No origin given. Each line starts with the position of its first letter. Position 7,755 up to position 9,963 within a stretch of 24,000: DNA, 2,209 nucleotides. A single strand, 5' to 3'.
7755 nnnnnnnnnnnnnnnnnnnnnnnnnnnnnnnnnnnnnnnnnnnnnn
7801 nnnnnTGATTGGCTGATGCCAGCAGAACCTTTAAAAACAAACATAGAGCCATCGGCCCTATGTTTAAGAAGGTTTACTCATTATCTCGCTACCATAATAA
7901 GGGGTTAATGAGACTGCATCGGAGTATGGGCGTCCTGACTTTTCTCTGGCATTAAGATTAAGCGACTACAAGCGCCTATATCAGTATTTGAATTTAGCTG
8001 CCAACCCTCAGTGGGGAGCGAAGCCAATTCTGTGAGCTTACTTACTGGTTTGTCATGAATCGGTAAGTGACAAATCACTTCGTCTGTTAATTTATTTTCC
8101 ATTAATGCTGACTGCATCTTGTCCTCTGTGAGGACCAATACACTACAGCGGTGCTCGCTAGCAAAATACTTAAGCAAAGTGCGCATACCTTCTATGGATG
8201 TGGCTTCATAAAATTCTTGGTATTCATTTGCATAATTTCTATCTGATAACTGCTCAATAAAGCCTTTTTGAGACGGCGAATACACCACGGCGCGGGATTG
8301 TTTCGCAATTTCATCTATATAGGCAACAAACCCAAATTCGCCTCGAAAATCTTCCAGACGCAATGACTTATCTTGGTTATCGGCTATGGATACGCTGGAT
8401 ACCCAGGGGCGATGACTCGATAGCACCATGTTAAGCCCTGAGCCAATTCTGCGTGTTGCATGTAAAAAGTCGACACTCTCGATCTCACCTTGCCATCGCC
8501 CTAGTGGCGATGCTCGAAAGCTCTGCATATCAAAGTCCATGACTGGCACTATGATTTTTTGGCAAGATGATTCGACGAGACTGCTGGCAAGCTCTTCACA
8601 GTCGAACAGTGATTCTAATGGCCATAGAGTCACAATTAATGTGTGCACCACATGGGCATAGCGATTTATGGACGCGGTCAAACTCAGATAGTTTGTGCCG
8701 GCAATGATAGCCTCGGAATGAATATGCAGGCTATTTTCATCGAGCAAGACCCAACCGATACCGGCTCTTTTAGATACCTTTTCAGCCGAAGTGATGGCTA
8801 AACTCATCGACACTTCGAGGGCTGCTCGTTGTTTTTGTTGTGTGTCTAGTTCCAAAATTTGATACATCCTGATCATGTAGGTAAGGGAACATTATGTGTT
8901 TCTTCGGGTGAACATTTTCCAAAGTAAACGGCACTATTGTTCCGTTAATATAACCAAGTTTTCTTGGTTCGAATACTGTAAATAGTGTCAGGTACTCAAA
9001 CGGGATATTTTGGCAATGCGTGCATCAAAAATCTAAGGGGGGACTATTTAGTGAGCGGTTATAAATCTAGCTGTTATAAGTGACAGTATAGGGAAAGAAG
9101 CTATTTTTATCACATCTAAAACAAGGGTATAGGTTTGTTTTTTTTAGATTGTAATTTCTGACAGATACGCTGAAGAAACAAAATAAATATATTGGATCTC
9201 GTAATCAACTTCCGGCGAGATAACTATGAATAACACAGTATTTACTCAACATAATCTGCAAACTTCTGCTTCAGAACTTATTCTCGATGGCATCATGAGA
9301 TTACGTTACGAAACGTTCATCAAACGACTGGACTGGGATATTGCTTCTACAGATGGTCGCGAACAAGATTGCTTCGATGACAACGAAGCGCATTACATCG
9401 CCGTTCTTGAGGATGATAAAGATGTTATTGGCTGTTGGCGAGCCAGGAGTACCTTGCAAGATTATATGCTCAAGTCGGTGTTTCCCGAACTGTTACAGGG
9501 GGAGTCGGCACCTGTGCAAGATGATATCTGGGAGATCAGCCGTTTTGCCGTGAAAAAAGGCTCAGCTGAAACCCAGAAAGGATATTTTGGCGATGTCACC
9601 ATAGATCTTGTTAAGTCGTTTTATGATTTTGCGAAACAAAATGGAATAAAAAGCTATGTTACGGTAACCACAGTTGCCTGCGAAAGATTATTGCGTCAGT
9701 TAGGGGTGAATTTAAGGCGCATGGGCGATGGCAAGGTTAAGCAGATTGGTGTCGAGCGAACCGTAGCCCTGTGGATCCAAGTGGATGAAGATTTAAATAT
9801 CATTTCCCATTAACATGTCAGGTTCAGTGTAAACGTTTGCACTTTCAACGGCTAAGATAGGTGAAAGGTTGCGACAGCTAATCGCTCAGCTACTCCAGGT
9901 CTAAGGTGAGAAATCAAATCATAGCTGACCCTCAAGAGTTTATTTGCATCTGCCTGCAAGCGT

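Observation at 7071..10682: LuxR / X / LuxI quorum-sensing locus abutting the biosynthetic operon tail-to-tail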

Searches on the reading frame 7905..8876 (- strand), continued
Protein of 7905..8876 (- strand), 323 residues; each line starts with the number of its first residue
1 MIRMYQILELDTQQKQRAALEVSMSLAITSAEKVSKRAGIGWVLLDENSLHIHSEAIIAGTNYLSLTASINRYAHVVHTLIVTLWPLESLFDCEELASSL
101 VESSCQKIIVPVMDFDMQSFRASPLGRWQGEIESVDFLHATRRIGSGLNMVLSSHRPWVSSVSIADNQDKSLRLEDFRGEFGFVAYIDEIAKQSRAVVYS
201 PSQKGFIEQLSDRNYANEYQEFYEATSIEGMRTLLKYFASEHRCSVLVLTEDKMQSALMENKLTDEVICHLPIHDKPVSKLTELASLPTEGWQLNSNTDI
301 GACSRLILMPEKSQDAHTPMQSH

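Call 45: find_encoding_contigs(protein=P0061, flank=8000, max_places=2)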
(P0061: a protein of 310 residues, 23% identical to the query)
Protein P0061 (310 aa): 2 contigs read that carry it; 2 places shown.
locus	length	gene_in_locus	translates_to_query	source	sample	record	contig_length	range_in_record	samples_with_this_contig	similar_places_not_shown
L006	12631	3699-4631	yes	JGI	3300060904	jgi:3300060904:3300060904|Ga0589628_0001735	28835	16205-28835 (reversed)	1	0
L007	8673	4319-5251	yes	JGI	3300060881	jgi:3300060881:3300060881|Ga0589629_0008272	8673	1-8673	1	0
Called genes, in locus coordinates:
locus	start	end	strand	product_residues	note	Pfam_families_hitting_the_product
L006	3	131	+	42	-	?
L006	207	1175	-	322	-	PF08279:HTH_11, PF03099:BPL_LplA_LipB, PF02237:BPL_C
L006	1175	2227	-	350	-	PF01565:FAD_binding_4, PF02873:MurB_C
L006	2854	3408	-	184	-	PF00765:Autoind_synth, PF13444:Acetyltransf_5 (weak)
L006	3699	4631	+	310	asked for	-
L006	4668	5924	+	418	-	PF25919:BSH_CusB (faint), PF25989:YknX_C (weak)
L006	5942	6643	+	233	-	PF02463:SMC_N (faint), PF00005:ABC_tran, PF13304:AAA_21 (faint)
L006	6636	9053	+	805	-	PF12704:MacB_PCD, PF02687:FtsX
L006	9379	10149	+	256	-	PF03472:Autoind_bind, PF00196:GerE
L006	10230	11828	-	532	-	PF00664:ABC_membrane, PF00005:ABC_tran, PF02463:SMC_N (faint)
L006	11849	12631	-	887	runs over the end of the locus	PF25816:RamC_N, PF00069:Pkinase, PF05147:LANC_like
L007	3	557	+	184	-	?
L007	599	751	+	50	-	-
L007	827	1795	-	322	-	PF08279:HTH_11, PF03099:BPL_LplA_LipB, PF02237:BPL_C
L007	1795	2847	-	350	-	PF01565:FAD_binding_4, PF02873:MurB_C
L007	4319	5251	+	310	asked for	-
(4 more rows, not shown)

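Call 46: find_encoding_contigs(protein=P0058, flank=8000, max_places=2)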
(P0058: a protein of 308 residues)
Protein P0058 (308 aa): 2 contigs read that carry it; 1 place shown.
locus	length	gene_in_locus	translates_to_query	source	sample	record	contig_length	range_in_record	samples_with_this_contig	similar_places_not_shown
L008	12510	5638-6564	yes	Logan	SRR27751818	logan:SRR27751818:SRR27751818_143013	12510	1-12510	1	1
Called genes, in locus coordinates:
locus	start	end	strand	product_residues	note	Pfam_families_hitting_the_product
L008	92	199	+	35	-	-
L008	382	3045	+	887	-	PF25816:RamC_N, PF00069:Pkinase, PF05147:LANC_like, PF07470:Glyco_hydro_88 (faint), PF07944:Beta-AFase-like_GH127_cat (faint)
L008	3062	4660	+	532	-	PF00664:ABC_membrane, PF00005:ABC_tran, PF02463:SMC_N (faint), PF13304:AAA_21 (faint)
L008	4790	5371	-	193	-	PF00765:Autoind_synth, PF13444:Acetyltransf_5 (weak)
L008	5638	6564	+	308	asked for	-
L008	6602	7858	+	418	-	PF25989:YknX_C (weak)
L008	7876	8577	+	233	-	PF02463:SMC_N (faint), PF00005:ABC_tran, PF13304:AAA_21 (faint)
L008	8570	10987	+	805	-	PF12704:MacB_PCD, PF02687:FtsX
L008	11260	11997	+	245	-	PF03472:Autoind_bind, PF00196:GerE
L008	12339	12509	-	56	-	?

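Call 47: find_encoding_contigs(protein=P0003, flank=8000, max_places=2)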
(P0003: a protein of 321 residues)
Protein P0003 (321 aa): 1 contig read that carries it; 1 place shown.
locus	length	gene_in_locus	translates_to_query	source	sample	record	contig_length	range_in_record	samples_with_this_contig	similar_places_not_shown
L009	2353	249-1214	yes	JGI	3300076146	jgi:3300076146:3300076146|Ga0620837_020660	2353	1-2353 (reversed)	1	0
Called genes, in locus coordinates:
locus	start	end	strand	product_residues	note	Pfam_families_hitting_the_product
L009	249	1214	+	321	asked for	-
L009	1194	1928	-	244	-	PF03472:Autoind_bind, PF00196:GerE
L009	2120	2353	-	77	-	?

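Call 50: find_related_loci(query=A4, collection=metagenome_contigs, flank=6000)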
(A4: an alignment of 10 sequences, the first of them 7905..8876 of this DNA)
Query A4 (323 aa) in metagenome_contigs; peptide patterns used: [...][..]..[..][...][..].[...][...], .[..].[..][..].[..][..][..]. (x = any residue, [..] = any of these).
242 stretches matched a pattern; 4 encode a relative of the query (tblastn E <= 1e-3); 4 distinct loci.
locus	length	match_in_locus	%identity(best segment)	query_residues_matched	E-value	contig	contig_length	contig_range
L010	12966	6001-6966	34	24-308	4e-55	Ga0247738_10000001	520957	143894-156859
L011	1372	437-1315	32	23-308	1e-47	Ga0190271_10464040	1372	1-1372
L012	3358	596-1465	27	24-308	6e-35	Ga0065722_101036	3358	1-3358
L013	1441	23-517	36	156-308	4e-28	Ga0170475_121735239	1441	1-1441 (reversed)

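Call 55: search_protein_families(library=pfam, proteins=[L010:3524-5551:-, L010:331-1467:+, L010:8122-10851:-, L010:10799-11830:-, L010:11827-12798:-, L001:6605-6979:-, L001:7133-8677:-], max_evalue=0.001)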
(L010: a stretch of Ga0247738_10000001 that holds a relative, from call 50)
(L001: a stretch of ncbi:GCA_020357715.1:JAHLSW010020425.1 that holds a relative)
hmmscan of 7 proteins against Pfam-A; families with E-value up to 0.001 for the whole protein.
L010:3524-5551:- (675 aa): 2 families
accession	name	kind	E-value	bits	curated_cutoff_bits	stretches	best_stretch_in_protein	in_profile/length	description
PF01644.23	Chitin_synth_1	-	9.1e-20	71.7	25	1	53-219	1-163/163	Chitin synthase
PF03142.21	Chitin_synth_2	-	7.6e-09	35.2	27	1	196-388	203-375/527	Chitin synthase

L010:331-1467:+ (378 aa): 1 family
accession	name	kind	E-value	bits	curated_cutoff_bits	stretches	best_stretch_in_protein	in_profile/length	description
PF00331.26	Glyco_hydro_10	-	1.4e-103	346.8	22.1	1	35-375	2-310/311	Glycosyl hydrolase family 10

L010:8122-10851:- (909 aa): 1 family
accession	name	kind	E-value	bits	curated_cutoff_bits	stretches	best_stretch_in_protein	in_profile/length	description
PF04738.18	Lant_dehydr_N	-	1e-08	34.3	28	1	219-483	2-259/649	Lantibiotic dehydratase, N terminus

L010:10799-11830:- (343 aa): 1 family
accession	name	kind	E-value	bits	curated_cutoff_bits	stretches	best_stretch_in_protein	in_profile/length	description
PF02163.28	Peptidase_M50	-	1.8e-08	34.4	27.2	1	174-253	4-103/221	Peptidase family M50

L010:11827-12798:- (323 aa): 1 family
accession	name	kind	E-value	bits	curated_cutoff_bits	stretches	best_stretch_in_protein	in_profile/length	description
PF00881.29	Nitroreductase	-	1.3e-11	45.4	23.5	1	149-321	2-167/167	Nitroreductase family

L001:6605-6979:- (124 aa): 0 families

L001:7133-8677:- (514 aa): 2 families
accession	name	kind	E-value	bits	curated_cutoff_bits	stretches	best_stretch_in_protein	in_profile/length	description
PF12833.13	HTH_18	-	7.8e-14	52.2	33.6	1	423-492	3-73/80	Helix-turn-helix domain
PF00165.29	HTH_AraC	-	2.3e-09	37.6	26.6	1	461-492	6-36/42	Bacterial regulatory helix-turn-helix proteins, AraC family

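Call 73: list_cluster_members(proteins=[P0004, P0005, P0007, P0009, P0013, P0017, P0023, P0030, P0040, P0049])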
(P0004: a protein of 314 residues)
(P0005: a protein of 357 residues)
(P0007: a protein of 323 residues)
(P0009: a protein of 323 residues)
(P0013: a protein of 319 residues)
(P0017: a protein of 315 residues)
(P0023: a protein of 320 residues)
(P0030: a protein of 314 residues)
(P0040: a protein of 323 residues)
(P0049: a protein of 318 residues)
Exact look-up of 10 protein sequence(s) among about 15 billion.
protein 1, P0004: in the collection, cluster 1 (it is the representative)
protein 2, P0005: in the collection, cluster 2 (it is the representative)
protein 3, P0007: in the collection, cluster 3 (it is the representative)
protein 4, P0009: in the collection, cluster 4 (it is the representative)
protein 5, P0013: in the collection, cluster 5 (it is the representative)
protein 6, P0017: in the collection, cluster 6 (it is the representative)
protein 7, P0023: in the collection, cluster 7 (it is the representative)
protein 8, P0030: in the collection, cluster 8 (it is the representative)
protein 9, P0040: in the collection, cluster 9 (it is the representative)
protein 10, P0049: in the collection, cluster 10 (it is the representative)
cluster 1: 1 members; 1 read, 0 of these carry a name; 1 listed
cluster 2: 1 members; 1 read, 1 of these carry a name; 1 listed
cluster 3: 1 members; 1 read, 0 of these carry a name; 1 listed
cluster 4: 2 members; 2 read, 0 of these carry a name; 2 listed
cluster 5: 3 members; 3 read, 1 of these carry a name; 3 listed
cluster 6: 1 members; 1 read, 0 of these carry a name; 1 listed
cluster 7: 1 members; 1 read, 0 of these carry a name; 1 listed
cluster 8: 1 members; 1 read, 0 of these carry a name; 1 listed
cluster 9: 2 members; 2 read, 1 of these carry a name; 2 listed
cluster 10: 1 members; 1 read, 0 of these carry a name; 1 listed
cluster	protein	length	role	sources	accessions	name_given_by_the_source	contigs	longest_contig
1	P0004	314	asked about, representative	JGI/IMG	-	-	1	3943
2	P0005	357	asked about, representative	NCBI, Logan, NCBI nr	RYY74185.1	MAG: hypothetical protein EOO52_15085 [Gammaproteobacteria bacterium]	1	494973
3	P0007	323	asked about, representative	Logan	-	-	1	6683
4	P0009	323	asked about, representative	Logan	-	-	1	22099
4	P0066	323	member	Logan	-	-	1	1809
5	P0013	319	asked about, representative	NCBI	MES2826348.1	MAG: hypothetical protein V4732_22340 [Pseudomonadota bacterium]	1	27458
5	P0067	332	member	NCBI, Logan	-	-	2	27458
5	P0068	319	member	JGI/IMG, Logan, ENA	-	-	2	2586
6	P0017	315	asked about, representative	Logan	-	-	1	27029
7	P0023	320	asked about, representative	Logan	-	-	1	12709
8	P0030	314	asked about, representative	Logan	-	-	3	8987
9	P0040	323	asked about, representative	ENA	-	-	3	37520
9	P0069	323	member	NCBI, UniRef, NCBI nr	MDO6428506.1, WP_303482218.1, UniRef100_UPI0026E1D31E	hypothetical protein Q4489_15950 [Thalassotalea sp. 1_MG-2023] | hypothetical protein n=1 Tax=Thalassotalea sp. 1_MG-2023 TaxID=3062680 RepID=UPI0026E1D31E | hypothetical protein [Thalassotalea sp. 1_MG-2023]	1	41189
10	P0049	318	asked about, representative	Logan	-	-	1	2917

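Call 74: find_encoding_contigs(protein=P0040, flank=7000, max_places=1)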
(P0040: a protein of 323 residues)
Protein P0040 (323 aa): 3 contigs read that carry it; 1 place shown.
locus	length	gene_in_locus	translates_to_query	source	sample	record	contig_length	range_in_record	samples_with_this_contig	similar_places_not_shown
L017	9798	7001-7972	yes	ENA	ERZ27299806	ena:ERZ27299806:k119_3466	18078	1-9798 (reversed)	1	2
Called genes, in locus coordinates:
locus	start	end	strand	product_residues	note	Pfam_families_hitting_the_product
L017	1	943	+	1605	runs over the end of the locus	PF14765:PS-DH (weak), PF05050:Methyltransf_21, PF00550:PP-binding, PF00668:Condensation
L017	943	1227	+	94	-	PF14373:Imm_superinfect (weak)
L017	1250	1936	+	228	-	PF04893:Yip1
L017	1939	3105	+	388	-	PF25919:BSH_CusB (faint), PF00364:Biotin_lipoyl (faint), PF25917:BSH_RND, PF25973:BSH_CzcB, PF25984:BSH_YknX (weak), PF25990:Beta-barrel_YknX, PF25967:RND-MFP_C, PF25989:YknX_C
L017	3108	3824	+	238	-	PF02463:SMC_N (weak), PF00005:ABC_tran, PF13304:AAA_21 (faint)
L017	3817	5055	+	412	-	PF12704:MacB_PCD, PF02687:FtsX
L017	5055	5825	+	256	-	PF00561:Abhydrolase_1 (faint), PF00975:Thioesterase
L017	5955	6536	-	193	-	PF00765:Autoind_synth, PF13444:Acetyltransf_5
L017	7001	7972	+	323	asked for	-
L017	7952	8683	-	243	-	PF03472:Autoind_bind, PF00196:GerE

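Call 75: find_encoding_contigs(protein=P0017, flank=7000, max_places=1)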
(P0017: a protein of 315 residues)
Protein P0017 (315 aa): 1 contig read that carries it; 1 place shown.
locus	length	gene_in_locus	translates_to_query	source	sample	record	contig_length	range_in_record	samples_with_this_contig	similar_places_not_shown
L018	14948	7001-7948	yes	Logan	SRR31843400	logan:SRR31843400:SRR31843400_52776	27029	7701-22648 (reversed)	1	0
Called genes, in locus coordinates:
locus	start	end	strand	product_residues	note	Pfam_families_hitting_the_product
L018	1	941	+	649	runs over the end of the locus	PF03629:SASA (weak), PF13364:BetaGal_ABD2 (faint), PF21467:BetaGal_gal-bd (weak), PF03629:SASA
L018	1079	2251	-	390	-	PF12833:HTH_18, PF00165:HTH_AraC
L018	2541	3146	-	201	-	PF18276:TcA_TcB_BD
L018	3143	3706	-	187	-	-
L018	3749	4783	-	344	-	-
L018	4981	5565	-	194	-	PF00765:Autoind_synth, PF13444:Acetyltransf_5, PF21926:FeeM (weak)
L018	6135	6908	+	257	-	PF22624:AASDHPPT_N, PF01648:ACPS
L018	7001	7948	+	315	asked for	-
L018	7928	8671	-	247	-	PF03472:Autoind_bind, PF00196:GerE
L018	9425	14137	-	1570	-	PF18563:TubC_N, PF00668:Condensation, PF00501:AMP-binding, PF13193:AMP-binding_C, PF00550:PP-binding, PF00668:Condensation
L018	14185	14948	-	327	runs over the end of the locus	-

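Call 76: find_encoding_contigs(protein=P0013, flank=7000, max_places=1)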
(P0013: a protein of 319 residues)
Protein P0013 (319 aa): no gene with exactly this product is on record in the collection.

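Call 77: find_encoding_contigs(protein=P0005, flank=7000, max_places=1)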
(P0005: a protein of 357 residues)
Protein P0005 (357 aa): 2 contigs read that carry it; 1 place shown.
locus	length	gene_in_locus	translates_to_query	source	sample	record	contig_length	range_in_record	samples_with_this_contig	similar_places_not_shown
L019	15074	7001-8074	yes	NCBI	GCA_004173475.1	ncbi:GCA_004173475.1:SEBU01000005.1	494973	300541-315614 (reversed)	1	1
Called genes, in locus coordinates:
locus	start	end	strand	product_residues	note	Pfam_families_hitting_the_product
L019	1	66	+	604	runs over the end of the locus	PF02837:Glyco_hydro_2_N, PF22666:Glyco_hydro_2_N2, PF00703:Glyco_hydro_2 (weak), PF02836:Glyco_hydro_2_C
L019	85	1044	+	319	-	-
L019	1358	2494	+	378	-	PF00331:Glyco_hydro_10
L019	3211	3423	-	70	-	-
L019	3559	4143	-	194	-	PF00765:Autoind_synth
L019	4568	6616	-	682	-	PF01644:Chitin_synth_1, PF03142:Chitin_synth_2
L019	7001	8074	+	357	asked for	-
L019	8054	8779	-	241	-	PF03472:Autoind_bind, PF00196:GerE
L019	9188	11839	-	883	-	PF04738:Lant_dehydr_N (weak)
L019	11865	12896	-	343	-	PF02163:Peptidase_M50 (weak)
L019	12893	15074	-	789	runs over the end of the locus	PF00881:Nitroreductase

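Call 79: search_protein_families(library=pfam, alignment_id=A3, max_evalue=1)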
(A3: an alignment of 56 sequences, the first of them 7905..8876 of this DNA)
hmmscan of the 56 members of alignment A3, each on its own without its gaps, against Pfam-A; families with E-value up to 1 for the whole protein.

A. member 1, window:7905-8876:- (323 aa): 0 families

B. families by the number of members that match (of 56 scanned): 39 families (the first 25 are shown)
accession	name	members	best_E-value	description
PF01872.23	RibD_C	4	0.0046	RibD C-terminal domain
PF09602.15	PhaP_Bmeg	1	0.0033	Polyhydroxyalkanoic acid inclusion protein (PhaP_Bmeg)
PF03431.18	RNA_replicase_B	1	0.02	RNA replicase, beta-chain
PF15956.11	DUF4760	1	0.022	Domain of unknown function (DUF4760)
PF06101.16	Vps62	1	0.024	Vacuolar protein sorting-associated protein 62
PF20654.3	Sec3_C-term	1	0.027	Exocyst complex component Sec3, C-terminal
PF13456.12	RVT_3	1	0.037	Reverse transcriptase-like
PF17190.9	RecG_N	1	0.04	RecG N-terminal helical domain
PF23112.1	PUB62-63_C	1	0.042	U-box protein 62/63 C-terminal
PF14484.11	FISNA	1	0.057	Fish-specific NACHT associated domain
PF11999.13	Ice_binding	1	0.063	Ice-binding-like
PF20054.4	Tc-38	1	0.066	Trypanosoma Tc-38 (p38) protein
PF18879.6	EspA_EspE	1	0.069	EspA/EspE family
PF16077.10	Spaetzle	1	0.07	Spaetzle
PF13086.12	AAA_11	1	0.071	AAA domain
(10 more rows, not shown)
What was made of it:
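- On RibD/RibG deaminase-reductase: RibD_C best E 0.0046, in 4 of 56 members, all below threshold (call 79).
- Closest known: RibD/RibG bifunctional deaminase-reductase of riboflavin biosynthesis. Different: The match is below the Pfam RibD_C threshold in all 56 members (call 79).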

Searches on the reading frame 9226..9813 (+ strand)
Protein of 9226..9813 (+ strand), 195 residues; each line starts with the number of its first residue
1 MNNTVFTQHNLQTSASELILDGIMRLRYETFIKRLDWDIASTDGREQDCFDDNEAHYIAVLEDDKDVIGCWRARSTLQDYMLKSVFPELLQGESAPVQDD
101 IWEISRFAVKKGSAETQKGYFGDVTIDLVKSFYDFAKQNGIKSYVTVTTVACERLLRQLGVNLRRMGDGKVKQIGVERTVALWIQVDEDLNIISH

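Call 4: search_protein_families(library=pfam, proteins=[window:9226-9813:+], max_evalue=0.01)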
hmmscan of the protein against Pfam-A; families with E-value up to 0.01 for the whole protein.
window:9226-9813:+ (195 aa): 3 families
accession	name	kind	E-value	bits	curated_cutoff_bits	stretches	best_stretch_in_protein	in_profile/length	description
PF00765.23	Autoind_synth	-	2.2e-29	102.7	24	1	17-189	7-178/183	Autoinducer synthase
PF13444.12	Acetyltransf_5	-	1.4e-07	32.6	22.4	1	26-111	1-89/102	Acetyltransferase (GNAT) domain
PF21926.2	FeeM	-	0.00038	20.7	27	1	23-116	2-95/158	N-acyl amino acid synthase FeeM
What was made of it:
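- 9226..9813 (+): luxI: LuxI-type acyl-homoserine-lactone synthase (195 aa), closest solved relative LasI. Pfam Autoind_synth E 2.2e-29 (call 4).
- Checked: 9226-9813(+) matches Autoind_synth (E 2.2e-29) (call 4).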

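Call 13: search_protein_families(library=ncbifam, proteins=[window:9226-9813:+], max_evalue=0.1)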
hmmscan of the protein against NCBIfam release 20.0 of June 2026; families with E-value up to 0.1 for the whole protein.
window:9226-9813:+ (195 aa): 3 families
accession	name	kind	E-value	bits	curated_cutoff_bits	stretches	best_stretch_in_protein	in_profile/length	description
NF010408.0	PRK13834.1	subfamily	7.1e-29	100.8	292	1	10-188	8-185/207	acyl-homoserine-lactone synthase TraI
NF052393.1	AHserLSynTraI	equivalog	5e-27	94.6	250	1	15-185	13-182/212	acyl-homoserine-lactone synthase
TIGR03694.1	exosort_acyl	subfamily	1.1e-11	44.7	111.95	2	18-111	17-121/241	PEP-CTERM/exosortase system-associated acyltransferase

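Call 71: search_solved_structures(query=window:9226-9813:+, max_evalue=0.00001)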
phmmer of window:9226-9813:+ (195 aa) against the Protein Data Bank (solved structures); distinct sequences matched with E-value up to 0.00001: 7.
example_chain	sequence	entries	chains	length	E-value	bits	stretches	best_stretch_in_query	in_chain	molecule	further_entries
1ro5_A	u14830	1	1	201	8.3e-34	120.1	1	18-189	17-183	Autoinducer synthesis protein lasI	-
3p2f_A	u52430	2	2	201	1.4e-19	73.7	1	25-188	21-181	AHL synthase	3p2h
5w8c_A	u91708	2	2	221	3e-11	46.5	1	17-112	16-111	Autoinducer synthase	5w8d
5w8a_A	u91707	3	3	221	3.1e-11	46.5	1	17-112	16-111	Autoinducer synthase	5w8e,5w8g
6wns_A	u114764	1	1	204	3.9e-11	46.1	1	19-170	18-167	Acyl-homoserine-lactone synthase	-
6wn0_A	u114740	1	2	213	1.2e-07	34.8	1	19-146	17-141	4-coumaroyl-homoserine lactone synthase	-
1k4j_A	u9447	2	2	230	9.1e-06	28.6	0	10-164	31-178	acyl-homoserinelactone synthase EsaI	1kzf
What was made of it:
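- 9226..9813 (+): PDB LasI E 8.3e-34 (call 71).
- On LuxI-type AHL synthase: LasI structure 1ro5 E 8.3e-34 (call 71).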
